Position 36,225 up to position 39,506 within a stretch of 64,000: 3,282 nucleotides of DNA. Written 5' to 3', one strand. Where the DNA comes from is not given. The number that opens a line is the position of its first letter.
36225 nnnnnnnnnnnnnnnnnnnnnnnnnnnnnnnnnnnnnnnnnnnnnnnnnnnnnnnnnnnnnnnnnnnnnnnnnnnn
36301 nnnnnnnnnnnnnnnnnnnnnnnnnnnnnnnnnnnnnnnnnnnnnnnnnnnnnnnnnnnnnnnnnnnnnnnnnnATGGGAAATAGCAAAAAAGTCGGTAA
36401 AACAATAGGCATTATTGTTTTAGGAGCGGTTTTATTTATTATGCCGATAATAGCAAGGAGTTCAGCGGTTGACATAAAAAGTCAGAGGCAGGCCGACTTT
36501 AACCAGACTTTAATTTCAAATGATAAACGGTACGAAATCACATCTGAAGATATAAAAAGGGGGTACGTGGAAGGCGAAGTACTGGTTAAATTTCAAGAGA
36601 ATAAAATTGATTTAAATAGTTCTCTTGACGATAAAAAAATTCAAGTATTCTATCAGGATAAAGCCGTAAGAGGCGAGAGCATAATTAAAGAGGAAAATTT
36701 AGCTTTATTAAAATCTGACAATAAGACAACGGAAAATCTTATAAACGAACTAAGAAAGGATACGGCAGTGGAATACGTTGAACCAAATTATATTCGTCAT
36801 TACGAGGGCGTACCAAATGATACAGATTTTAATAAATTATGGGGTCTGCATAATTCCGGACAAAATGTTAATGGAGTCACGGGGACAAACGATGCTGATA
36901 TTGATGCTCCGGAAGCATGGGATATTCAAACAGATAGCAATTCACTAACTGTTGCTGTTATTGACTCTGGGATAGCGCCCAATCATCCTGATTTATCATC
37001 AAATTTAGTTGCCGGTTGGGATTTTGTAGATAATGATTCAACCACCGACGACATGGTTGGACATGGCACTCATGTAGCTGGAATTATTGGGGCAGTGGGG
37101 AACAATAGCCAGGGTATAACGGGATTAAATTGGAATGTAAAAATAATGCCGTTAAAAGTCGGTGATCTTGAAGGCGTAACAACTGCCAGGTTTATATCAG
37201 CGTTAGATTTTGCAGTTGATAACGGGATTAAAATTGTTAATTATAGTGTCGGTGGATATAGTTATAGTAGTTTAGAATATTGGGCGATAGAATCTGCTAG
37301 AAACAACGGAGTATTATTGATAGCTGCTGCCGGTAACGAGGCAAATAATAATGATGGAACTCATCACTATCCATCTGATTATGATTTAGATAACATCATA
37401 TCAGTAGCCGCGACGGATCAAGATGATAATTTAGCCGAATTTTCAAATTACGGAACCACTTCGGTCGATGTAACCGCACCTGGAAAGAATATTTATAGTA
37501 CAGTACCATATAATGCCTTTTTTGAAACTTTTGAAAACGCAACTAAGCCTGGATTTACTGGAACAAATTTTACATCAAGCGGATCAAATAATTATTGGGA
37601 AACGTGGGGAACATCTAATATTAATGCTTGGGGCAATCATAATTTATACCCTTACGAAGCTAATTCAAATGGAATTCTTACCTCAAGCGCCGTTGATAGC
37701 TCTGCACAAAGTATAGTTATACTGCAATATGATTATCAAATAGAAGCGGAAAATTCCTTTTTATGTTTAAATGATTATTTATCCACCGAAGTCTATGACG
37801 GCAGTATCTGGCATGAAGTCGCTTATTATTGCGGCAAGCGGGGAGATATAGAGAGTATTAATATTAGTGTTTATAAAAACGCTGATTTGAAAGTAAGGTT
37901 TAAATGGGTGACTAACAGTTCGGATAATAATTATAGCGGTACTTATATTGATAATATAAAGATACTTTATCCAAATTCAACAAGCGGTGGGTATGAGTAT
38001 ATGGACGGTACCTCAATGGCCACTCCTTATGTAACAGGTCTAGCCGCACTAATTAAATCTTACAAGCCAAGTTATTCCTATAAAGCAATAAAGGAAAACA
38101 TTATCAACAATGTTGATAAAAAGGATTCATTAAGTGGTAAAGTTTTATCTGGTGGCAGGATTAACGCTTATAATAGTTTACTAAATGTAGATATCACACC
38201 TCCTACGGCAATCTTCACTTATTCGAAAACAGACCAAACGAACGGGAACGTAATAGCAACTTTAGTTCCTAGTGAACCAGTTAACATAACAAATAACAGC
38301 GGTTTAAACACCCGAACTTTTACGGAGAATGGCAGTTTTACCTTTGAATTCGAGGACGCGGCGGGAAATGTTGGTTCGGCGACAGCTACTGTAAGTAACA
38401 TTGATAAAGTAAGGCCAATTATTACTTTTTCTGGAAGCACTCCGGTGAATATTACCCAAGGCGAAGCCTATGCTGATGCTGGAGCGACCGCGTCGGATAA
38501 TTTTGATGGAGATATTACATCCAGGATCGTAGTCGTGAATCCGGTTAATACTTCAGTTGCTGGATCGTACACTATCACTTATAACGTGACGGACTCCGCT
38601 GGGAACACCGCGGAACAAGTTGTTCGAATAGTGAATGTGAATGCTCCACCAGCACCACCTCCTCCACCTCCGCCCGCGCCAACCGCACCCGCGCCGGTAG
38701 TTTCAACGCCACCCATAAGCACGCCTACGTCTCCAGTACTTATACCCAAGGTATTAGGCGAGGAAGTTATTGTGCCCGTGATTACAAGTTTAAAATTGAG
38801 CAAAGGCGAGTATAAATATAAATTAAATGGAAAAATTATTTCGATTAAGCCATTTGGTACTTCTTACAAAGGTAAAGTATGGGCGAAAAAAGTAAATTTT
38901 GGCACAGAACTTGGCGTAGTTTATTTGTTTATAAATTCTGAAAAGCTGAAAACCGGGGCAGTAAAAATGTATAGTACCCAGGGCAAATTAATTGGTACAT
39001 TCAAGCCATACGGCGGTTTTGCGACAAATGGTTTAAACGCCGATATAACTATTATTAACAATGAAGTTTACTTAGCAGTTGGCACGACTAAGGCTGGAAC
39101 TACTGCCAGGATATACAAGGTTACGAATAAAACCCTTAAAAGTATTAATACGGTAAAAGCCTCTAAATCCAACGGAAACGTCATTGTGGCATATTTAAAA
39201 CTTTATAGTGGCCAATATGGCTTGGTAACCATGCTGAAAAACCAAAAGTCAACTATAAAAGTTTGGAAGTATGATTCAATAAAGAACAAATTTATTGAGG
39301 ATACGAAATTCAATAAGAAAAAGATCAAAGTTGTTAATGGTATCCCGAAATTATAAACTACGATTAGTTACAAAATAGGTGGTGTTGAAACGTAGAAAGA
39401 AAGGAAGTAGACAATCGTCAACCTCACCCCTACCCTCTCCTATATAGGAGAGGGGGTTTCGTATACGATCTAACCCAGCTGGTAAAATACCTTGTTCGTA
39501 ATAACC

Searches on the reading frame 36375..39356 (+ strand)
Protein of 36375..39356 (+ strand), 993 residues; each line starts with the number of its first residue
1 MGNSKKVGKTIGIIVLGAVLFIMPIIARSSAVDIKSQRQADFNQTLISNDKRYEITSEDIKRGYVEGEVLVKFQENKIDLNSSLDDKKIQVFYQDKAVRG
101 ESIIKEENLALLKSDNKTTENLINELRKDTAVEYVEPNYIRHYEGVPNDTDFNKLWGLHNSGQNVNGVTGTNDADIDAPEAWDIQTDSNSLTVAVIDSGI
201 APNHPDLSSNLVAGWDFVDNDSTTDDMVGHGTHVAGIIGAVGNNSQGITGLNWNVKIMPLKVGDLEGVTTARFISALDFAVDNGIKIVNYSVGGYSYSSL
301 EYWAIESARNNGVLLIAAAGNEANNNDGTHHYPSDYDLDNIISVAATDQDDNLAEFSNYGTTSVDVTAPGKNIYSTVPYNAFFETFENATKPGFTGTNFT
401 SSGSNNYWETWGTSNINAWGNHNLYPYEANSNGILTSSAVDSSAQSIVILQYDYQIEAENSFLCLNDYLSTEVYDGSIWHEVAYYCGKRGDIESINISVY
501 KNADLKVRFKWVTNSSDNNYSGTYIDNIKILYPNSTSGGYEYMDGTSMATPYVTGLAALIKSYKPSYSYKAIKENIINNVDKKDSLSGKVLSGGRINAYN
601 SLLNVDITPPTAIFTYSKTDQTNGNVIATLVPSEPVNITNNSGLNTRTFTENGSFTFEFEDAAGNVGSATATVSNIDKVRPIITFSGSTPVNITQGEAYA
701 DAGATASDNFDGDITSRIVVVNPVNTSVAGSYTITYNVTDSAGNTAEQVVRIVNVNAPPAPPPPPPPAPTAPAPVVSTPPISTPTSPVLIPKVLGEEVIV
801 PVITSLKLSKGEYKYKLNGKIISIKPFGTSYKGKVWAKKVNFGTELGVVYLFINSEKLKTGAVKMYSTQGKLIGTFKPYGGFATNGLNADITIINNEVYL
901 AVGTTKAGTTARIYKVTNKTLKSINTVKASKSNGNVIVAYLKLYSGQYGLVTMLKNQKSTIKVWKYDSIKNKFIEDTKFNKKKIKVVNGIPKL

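Call 46: search_protein_families(library=pfam, proteins=[window:36375-39356:+], max_evalue=0.00001)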
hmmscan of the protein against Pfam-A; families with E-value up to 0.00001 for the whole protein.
window:36375-39356:+ (993 aa): 3 families
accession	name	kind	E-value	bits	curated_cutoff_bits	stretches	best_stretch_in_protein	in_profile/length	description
PF00082.27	Peptidase_S8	-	1.2e-57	195.9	21.8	2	190-401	3-240/288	Subtilase family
PF16403.11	Bact_surface_Ig-like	-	1.1e-18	67.5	27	1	683-755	1-71/71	Bacterial surface protein, Ig-like domain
PF22148.1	Fervidolysin_NPro-like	-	2.3e-08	34.8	21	1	57-138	8-81/81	Fervidolysin N-terminal prodomain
